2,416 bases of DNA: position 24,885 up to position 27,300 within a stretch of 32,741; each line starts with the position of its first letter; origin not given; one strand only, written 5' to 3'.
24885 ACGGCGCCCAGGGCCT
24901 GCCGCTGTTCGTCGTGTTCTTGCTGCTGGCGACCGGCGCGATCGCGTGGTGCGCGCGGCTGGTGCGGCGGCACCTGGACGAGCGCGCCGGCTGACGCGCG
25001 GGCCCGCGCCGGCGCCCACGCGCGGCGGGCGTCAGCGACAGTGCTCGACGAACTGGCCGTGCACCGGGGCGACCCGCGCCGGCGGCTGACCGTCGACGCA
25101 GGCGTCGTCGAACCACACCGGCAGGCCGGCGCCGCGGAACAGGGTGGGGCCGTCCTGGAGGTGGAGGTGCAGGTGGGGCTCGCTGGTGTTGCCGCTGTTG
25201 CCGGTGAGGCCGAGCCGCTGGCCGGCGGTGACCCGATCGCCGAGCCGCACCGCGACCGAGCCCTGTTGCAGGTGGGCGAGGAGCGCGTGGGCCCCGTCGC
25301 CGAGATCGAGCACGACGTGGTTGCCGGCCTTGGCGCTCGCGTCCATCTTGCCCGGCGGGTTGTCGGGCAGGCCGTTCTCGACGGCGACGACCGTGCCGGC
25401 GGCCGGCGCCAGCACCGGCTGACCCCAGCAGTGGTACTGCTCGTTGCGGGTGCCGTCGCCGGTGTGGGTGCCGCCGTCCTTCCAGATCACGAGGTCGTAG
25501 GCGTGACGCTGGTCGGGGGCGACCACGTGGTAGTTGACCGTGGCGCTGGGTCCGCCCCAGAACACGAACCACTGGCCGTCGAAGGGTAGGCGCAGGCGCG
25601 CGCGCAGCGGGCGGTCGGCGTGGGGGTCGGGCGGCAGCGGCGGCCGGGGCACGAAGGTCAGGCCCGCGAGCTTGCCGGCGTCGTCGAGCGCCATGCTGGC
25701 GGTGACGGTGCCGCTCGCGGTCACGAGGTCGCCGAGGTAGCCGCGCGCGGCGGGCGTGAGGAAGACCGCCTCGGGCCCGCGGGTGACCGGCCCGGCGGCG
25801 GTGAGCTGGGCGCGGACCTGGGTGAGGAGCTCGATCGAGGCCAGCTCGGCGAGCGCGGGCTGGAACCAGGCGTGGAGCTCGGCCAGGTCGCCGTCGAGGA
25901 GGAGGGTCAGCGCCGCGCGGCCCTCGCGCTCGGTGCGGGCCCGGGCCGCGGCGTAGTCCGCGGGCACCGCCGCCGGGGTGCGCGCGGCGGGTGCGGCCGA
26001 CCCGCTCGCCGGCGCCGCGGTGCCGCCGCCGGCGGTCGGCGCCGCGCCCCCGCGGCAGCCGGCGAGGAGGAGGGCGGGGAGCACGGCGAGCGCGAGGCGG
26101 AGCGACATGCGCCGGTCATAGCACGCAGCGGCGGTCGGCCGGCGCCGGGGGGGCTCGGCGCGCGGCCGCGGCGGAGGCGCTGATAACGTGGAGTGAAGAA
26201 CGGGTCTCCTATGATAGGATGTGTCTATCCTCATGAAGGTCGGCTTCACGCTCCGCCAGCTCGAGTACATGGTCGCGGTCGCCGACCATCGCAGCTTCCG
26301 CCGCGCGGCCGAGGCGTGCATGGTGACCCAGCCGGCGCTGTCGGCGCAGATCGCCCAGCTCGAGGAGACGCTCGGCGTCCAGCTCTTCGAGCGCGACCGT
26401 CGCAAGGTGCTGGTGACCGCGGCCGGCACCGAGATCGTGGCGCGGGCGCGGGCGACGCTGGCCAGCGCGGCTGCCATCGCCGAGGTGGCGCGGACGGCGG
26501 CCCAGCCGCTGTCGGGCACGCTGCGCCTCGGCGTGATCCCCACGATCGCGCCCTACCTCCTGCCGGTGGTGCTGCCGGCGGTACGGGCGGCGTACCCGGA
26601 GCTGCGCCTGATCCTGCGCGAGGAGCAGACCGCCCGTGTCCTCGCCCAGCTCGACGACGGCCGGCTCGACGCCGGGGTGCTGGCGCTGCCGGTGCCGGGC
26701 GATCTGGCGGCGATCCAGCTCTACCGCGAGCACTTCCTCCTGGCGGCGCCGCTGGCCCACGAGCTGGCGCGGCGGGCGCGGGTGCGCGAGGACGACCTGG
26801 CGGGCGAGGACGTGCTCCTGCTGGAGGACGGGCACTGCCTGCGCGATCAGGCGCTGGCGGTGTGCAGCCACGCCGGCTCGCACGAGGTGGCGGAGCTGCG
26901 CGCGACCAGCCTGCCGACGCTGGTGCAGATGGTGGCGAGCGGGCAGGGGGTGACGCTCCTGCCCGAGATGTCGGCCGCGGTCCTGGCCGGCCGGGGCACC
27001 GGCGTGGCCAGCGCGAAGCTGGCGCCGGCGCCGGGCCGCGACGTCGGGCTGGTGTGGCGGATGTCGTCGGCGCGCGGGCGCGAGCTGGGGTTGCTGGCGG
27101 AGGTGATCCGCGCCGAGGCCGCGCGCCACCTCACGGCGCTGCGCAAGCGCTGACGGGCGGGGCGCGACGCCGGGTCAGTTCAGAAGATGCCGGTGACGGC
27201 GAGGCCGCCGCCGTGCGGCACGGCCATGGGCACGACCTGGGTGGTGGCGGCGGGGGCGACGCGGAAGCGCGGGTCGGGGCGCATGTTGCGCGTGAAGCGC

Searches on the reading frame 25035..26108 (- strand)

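Call 28: search_protein_families(library=pfam, proteins=[window:25035-26108:-], max_evalue=0.001)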
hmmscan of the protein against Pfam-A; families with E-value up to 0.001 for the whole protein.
seq(358 aa): 1 family
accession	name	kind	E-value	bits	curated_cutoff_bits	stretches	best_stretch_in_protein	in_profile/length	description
PF01551.29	Peptidase_M23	-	2.7e-16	60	28.7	1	229-318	13-88/96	Peptidase family M23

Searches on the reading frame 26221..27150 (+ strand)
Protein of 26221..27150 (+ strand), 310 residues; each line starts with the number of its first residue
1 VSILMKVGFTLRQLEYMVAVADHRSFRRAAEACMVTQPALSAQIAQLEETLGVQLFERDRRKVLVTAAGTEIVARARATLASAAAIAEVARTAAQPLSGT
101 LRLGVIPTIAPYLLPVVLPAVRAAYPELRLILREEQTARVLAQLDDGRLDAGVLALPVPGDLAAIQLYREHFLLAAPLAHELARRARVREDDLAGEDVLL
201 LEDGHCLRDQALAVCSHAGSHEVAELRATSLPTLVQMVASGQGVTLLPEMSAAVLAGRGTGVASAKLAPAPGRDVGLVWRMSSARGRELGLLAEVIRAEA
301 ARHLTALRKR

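Call 28: search_protein_families(library=pfam, proteins=[window:26221-27150:+], max_evalue=0.001)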
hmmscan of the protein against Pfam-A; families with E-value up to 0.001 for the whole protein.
window:26221-27150:+ (310 aa): 2 families
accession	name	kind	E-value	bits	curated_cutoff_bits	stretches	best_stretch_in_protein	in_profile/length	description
PF03466.25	LysR_substrate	-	4.2e-43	147.6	28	1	95-300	2-208/209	LysR substrate binding domain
PF00126.33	HTH_1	-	5.2e-23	81.2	26.6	1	11-69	1-59/60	Bacterial regulatory helix-turn-helix protein, lysR family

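Call 68: search_protein_families(library=ncbifam, proteins=[window:26221-27150:+], max_evalue=0.00001)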
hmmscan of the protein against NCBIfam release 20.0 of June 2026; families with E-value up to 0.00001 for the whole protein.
window:26221-27150:+ (310 aa): 48 families (the best 25 are shown)
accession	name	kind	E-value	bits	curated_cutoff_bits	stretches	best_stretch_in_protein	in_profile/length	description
NF008361.0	PRK11151.1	equivalog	1.7e-85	287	329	1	11-306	3-299/305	DNA-binding transcriptional regulator OxyR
NF050018.1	StrsTransRegOxyRFcella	equivalog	1.1e-53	182.7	500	1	12-253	4-245/289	oxidative stress transcriptional regulator OxyR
NF008416.0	PRK11242.1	equivalog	1.6e-46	159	277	1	11-299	3-290/300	transcriptional regulator CynR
NF053705.1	TransRegGltCGpos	equivalog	3.4e-42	144.7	350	1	11-280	3-273/300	glutamate biosynthesis transcriptional regulator GltC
NF047520.1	trans_act_CidR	equivalog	6.6e-40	137.1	415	1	11-280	3-272/292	cidABC operon transcriptional activator CidR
NF045775.1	acetoin_reg_AlsR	exception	7.5e-38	130.7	430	1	11-251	3-246/290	acetoin biosynthesis transcriptional regulator AlsR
NF007385.0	PRK09906.1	equivalog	2.9e-37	128.4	356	1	11-254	3-248/296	DNA-binding transcriptional regulator HcaR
NF040786.1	LysR_Sec_metab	equivalog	6.4e-37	127.1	250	1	11-260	3-258/298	selenium metabolism-associated LysR family transcriptional regulator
NF007439.0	PRK09986.1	equivalog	5e-34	118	290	1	10-253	8-255/296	LysR family transcriptional regulator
TIGR03339.1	phn_lysR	subfamily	4e-31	108.3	341.1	1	13-249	1-235/279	aminoethylphosphonate catabolism associated LysR family transcriptional regulator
TIGR02424.1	TF_pcaQ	equivalog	2.1e-28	99.1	303.8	1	11-250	5-248/300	pca operon transcription factor PcaQ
NF008410.0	PRK11233.1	equivalog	7.2e-28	97.6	309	1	10-262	2-253/305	nitrogen assimilation transcriptional regulator NAC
NF008722.0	PRK11716.1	equivalog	2e-27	96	246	1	11-250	3-244/293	HTH-type transcriptional activator IlvY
NF052633.1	LysR_TF_PsrA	exception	5.3e-27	94.5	540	1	5-282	1-278/297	L-proline-binding transcription factor PsrA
NF047711.1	PutUtilRegPtrR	equivalog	3.3e-26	92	400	1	11-289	3-275/283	putrescine utilization regulator PtrR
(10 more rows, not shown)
